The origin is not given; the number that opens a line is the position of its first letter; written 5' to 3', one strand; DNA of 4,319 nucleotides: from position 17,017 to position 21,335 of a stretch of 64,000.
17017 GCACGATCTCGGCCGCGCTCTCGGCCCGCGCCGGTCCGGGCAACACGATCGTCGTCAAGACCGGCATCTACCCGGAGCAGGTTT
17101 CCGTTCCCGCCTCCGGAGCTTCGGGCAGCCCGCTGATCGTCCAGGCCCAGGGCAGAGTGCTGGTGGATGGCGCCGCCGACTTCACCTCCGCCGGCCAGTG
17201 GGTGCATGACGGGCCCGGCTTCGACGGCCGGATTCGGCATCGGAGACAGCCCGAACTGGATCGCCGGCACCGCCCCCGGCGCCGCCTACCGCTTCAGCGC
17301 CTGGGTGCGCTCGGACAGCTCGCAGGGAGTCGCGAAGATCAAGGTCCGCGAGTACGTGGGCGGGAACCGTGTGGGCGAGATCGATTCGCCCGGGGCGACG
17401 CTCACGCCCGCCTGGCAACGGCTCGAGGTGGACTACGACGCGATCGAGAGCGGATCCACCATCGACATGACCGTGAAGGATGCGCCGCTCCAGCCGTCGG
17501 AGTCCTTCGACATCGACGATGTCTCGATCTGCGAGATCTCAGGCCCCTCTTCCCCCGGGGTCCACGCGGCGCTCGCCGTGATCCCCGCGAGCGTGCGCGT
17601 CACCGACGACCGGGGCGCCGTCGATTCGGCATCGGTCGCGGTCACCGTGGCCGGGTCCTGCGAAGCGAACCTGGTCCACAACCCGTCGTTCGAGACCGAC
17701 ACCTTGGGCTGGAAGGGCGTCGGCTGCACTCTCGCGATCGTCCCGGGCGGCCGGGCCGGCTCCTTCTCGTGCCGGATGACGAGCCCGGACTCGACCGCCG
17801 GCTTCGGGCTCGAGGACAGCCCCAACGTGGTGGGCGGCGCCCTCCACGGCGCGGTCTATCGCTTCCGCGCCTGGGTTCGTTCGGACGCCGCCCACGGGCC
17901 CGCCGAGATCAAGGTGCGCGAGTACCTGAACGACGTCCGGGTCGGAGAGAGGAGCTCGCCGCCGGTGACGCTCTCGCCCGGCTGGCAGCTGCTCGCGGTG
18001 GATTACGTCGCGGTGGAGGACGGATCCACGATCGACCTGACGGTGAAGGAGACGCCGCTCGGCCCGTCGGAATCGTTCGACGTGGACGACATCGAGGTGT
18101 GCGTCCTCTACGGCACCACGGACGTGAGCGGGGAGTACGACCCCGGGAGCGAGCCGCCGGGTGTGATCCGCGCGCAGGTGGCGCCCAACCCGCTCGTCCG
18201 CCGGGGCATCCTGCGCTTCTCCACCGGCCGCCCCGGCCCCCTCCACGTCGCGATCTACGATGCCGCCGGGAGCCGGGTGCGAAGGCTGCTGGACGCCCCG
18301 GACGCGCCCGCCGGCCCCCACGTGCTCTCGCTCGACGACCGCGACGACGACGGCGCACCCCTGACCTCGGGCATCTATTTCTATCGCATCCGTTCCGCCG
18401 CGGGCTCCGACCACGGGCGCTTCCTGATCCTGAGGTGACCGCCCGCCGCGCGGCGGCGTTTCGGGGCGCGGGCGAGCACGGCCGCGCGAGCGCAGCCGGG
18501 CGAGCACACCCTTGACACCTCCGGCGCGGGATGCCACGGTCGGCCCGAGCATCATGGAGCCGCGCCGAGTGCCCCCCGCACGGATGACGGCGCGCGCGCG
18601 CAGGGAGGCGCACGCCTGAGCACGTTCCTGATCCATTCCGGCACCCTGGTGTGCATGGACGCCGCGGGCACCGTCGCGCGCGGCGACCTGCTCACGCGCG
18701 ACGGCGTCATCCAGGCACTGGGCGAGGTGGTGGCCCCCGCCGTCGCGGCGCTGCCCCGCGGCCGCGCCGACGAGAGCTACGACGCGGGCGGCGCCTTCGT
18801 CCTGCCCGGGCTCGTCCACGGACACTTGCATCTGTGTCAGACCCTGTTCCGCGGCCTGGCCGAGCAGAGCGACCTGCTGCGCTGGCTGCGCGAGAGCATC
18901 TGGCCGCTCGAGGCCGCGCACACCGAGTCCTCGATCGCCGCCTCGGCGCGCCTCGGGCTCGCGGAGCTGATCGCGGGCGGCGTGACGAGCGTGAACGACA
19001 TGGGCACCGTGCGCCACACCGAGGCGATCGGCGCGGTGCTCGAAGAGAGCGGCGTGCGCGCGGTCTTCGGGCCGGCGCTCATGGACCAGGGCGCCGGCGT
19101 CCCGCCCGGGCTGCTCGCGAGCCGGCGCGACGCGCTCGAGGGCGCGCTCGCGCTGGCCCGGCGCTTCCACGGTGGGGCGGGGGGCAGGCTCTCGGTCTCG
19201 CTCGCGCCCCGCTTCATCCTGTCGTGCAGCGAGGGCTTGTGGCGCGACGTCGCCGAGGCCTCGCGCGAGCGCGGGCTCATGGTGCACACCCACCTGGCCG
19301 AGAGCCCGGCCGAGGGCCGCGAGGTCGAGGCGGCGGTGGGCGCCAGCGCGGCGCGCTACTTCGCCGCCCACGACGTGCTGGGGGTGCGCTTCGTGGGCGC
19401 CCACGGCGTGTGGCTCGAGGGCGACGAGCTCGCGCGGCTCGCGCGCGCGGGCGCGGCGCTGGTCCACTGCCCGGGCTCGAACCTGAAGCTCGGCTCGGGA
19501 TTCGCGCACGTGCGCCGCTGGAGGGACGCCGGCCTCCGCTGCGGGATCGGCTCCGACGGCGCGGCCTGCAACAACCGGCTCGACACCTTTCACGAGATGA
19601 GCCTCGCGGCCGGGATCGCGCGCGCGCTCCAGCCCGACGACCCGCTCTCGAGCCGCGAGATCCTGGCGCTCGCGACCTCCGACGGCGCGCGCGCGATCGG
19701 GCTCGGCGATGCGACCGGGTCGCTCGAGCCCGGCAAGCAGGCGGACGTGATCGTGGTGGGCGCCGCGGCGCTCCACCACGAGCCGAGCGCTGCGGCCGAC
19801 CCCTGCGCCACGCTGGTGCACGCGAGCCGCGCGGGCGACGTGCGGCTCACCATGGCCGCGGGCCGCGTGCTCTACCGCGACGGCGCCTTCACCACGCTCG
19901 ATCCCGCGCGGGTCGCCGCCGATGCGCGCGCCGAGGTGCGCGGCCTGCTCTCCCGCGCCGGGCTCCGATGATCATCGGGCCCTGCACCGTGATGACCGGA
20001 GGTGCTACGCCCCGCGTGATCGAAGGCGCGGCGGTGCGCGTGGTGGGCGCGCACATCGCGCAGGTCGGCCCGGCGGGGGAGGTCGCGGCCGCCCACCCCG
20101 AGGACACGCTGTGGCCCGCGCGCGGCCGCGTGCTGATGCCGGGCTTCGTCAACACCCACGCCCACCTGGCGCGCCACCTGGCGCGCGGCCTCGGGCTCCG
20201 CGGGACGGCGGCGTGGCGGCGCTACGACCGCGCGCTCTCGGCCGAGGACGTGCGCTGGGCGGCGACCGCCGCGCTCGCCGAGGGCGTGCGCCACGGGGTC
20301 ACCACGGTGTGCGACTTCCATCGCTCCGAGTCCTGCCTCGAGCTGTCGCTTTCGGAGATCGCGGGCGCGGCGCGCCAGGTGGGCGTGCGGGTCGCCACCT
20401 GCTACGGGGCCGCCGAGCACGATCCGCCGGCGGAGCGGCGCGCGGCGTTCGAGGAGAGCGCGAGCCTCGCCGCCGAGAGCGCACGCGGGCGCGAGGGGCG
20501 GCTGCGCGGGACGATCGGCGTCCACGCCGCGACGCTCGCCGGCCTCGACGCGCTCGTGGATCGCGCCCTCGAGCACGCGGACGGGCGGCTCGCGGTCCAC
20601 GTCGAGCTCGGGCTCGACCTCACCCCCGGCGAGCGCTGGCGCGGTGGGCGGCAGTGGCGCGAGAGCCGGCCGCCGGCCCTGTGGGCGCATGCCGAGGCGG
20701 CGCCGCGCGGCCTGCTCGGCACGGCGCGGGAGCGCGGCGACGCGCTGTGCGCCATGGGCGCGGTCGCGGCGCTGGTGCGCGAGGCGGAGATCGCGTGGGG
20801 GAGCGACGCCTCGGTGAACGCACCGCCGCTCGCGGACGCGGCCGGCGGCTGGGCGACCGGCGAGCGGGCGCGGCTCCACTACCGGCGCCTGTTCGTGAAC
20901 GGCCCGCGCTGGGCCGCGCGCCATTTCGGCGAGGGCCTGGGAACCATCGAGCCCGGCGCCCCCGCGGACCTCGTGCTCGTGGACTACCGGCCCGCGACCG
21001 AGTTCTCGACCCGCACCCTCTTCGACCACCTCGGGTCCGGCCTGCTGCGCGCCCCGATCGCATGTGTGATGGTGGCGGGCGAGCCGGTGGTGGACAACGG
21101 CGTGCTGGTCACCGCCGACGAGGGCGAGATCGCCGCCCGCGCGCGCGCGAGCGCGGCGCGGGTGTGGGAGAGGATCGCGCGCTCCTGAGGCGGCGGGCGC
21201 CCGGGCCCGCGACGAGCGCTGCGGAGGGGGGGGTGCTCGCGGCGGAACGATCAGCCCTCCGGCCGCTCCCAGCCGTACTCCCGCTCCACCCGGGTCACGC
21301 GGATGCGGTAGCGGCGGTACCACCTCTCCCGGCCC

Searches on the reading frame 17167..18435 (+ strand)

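Call 52: search_protein_families(library=pfam, proteins=[window:17167-18435:+], max_evalue=0.001)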
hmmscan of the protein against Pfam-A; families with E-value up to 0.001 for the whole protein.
window:17167-18435:+ (423 aa): 2 families
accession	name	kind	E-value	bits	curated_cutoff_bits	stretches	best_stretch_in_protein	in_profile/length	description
PF02018.23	CBM_4_9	-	1.2e-08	35.8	25.9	1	167-294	1-130/136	Carbohydrate binding domain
PF13860.13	FlgD_ig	-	1.4e-06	28.7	27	1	360-411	26-76/79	FlgD Ig-like domain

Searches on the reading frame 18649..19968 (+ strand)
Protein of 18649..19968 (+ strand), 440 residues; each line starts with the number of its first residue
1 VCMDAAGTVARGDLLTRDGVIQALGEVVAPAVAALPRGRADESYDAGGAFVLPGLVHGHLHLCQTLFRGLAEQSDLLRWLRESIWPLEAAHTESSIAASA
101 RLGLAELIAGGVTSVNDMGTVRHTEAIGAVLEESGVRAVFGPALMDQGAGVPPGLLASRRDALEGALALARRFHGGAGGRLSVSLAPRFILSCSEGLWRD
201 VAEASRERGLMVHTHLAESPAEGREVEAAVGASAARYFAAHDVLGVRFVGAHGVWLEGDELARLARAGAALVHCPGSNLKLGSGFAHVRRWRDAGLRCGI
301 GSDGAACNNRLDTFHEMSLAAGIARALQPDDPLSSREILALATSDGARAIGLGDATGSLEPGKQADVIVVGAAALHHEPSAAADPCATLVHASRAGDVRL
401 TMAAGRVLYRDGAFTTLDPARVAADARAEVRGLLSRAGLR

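Call 52: search_protein_families(library=pfam, proteins=[window:18649-19968:+], max_evalue=0.001)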
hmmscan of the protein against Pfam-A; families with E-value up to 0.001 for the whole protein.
window:18649-19968:+ (440 aa): 2 families
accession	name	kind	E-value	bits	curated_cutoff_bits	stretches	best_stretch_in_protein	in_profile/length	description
PF01979.26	Amidohydro_1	-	3.7e-60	204.4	25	1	50-407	1-344/345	Amidohydrolase family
PF07969.17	Amidohydro_3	-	1.9e-23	84.1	29.7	1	92-409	153-472/472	Amidohydrolase family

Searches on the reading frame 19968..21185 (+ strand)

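Call 53: search_protein_families(library=pfam, proteins=[window:19968-21185:+], max_evalue=0.001)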
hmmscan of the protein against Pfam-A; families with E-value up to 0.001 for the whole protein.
window:19968-21185:+ (406 aa): 3 families
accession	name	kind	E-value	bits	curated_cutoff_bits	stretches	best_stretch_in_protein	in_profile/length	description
PF01979.26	Amidohydro_1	-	1.2e-18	68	25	1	55-214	1-156/345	Amidohydrolase family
PF07969.17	Amidohydro_3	-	2.8e-09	37.4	29.7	1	51-76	5-30/472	Amidohydrolase family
PF22039.1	HUTI_composite_bact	-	0.00082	19.4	25.5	0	21-45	1-25/26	Imidazolonepropionase-like composite domain, bacteria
